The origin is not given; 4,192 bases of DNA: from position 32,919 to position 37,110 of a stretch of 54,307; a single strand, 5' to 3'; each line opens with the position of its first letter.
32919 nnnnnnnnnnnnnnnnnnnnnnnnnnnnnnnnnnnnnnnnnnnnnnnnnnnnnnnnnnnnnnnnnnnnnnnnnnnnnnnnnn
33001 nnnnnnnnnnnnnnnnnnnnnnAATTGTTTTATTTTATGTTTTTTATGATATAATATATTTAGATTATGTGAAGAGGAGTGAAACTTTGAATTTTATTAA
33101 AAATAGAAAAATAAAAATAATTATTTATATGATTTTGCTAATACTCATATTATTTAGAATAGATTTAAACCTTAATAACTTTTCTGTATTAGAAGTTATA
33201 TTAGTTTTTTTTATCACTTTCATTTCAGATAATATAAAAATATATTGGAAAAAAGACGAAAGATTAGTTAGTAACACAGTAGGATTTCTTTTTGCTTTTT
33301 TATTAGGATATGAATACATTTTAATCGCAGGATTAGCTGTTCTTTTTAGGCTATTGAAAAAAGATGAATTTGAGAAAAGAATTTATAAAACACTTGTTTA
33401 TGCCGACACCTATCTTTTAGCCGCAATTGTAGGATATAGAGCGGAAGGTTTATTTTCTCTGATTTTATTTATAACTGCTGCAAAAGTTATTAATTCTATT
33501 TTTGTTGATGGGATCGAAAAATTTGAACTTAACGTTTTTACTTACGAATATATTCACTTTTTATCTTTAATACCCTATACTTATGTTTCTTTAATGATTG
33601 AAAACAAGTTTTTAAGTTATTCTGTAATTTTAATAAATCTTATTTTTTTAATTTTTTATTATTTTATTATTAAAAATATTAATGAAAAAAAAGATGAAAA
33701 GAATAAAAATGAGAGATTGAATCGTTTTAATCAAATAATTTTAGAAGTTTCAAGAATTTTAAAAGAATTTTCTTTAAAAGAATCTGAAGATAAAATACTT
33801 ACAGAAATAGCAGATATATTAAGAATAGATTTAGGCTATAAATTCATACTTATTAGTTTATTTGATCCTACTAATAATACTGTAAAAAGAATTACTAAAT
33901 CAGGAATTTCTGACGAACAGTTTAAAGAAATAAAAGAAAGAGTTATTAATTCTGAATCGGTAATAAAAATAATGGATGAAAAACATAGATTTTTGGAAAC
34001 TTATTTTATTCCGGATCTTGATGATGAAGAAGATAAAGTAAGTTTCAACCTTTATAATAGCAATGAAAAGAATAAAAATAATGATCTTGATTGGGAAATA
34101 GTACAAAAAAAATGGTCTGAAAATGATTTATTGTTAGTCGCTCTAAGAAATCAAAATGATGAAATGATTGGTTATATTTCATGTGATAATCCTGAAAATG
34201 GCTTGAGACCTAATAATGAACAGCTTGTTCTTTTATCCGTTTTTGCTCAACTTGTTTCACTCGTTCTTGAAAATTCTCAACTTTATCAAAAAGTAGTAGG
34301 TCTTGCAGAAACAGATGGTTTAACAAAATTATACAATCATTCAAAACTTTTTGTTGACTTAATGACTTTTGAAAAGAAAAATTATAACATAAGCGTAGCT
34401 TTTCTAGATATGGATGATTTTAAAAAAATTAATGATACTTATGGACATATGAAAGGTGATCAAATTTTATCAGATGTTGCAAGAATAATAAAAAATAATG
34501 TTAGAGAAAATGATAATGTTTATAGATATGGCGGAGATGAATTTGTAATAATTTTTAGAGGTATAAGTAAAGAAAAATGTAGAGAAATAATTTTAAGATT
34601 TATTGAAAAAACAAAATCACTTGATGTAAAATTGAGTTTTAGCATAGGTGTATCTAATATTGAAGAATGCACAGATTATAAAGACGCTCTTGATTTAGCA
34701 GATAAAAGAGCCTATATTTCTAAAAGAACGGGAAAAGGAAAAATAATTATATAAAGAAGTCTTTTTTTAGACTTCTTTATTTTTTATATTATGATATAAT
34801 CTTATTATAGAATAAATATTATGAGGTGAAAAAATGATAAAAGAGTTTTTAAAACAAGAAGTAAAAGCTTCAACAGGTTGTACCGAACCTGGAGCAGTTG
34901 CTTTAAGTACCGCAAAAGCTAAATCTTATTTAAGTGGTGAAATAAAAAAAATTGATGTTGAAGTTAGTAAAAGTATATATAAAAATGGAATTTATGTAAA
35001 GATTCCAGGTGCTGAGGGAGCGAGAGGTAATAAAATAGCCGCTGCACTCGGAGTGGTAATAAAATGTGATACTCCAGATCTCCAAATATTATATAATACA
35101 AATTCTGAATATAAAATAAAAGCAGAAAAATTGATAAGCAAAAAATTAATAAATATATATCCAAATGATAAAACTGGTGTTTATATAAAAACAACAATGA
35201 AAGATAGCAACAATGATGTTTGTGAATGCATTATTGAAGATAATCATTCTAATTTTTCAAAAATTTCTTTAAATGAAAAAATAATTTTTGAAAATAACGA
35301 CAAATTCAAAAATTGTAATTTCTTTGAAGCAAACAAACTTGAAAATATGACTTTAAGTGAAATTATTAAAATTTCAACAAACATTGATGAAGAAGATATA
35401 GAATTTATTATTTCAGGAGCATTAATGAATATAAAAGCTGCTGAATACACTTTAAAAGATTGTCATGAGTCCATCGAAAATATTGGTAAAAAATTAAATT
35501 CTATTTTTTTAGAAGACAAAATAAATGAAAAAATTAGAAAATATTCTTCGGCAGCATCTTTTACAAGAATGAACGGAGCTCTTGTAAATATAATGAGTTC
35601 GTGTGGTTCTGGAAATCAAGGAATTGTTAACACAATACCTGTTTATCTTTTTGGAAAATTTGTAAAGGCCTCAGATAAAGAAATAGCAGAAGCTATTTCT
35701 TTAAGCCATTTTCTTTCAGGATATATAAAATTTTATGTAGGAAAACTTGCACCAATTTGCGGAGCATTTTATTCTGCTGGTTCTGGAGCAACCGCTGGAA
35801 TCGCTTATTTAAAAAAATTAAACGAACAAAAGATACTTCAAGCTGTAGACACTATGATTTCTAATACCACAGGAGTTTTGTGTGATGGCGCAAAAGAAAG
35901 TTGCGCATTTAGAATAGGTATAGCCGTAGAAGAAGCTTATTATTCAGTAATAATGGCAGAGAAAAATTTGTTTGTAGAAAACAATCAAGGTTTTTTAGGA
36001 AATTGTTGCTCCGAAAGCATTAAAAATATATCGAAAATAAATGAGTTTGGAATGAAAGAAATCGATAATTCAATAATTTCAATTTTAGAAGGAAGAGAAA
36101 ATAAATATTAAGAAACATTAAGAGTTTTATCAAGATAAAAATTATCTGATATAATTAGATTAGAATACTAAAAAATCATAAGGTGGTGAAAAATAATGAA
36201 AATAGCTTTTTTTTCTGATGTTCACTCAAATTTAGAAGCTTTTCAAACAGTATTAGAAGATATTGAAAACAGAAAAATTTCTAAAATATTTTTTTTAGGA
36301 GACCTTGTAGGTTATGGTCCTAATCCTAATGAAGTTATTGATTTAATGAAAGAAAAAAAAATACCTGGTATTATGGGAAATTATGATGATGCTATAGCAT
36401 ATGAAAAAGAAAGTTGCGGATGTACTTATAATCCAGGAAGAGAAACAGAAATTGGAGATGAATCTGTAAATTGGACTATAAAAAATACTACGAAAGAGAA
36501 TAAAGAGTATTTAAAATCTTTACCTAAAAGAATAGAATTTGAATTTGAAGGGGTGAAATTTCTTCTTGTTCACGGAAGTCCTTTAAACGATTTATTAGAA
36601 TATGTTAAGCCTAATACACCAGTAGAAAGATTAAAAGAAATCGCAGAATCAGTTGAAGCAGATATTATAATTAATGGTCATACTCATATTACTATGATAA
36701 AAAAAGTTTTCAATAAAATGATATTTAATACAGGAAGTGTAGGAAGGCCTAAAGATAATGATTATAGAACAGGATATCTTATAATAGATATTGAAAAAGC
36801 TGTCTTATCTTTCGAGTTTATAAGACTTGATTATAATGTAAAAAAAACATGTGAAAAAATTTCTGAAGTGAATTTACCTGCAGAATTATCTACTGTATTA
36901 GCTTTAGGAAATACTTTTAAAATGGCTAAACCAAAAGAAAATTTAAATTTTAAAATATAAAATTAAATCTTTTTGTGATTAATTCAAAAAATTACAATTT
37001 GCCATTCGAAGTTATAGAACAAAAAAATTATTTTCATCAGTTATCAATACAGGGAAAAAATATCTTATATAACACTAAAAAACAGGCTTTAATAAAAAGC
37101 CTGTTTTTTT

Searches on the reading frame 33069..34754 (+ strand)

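Call 63: search_protein_families(library=pfam, proteins=[window:33069-34754:+], max_evalue=0.001)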
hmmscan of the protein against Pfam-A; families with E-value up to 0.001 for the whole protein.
window:33069-34754:+ (561 aa): 2 families
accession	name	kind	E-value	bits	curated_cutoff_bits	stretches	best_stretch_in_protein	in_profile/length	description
PF00990.26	GGDEF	-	2.6e-32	112.3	23.8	1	413-557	1-160/161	Diguanylate cyclase, GGDEF domain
PF17504.7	DUF5436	-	0.00045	20.9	27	1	185-214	47-76/79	Family of unknown function (DUF5436)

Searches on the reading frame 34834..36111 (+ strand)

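Call 63: search_protein_families(library=pfam, proteins=[window:34834-36111:+], max_evalue=0.001)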
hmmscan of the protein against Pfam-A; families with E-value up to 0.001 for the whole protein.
window:34834-36111:+ (425 aa): 1 family
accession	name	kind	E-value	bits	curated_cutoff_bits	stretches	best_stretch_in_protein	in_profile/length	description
PF03313.21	SDH_alpha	-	7.6e-45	154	26.4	1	181-415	23-259/260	Serine dehydratase alpha chain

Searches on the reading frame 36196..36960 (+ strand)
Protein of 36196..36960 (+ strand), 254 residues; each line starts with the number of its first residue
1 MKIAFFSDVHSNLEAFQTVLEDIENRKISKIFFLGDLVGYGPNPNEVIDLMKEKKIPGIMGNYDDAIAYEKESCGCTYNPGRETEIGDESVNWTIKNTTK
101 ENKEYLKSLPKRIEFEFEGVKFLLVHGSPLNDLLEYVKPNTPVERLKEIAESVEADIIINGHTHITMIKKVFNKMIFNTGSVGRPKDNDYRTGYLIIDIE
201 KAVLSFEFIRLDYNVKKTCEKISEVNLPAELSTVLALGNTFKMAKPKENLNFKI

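Call 63: search_protein_families(library=pfam, proteins=[window:36196-36960:+], max_evalue=0.001)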
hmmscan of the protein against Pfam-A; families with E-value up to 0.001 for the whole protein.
window:36196-36960:+ (254 aa): 2 families
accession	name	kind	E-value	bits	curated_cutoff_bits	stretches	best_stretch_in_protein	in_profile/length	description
PF12850.12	Metallophos_2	-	7.8e-27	94.6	27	1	1-201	1-153/154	Calcineurin-like phosphoesterase superfamily domain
PF00149.33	Metallophos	-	8.8e-16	59.3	21.5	1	1-165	1-190/191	Calcineurin-like phosphoesterase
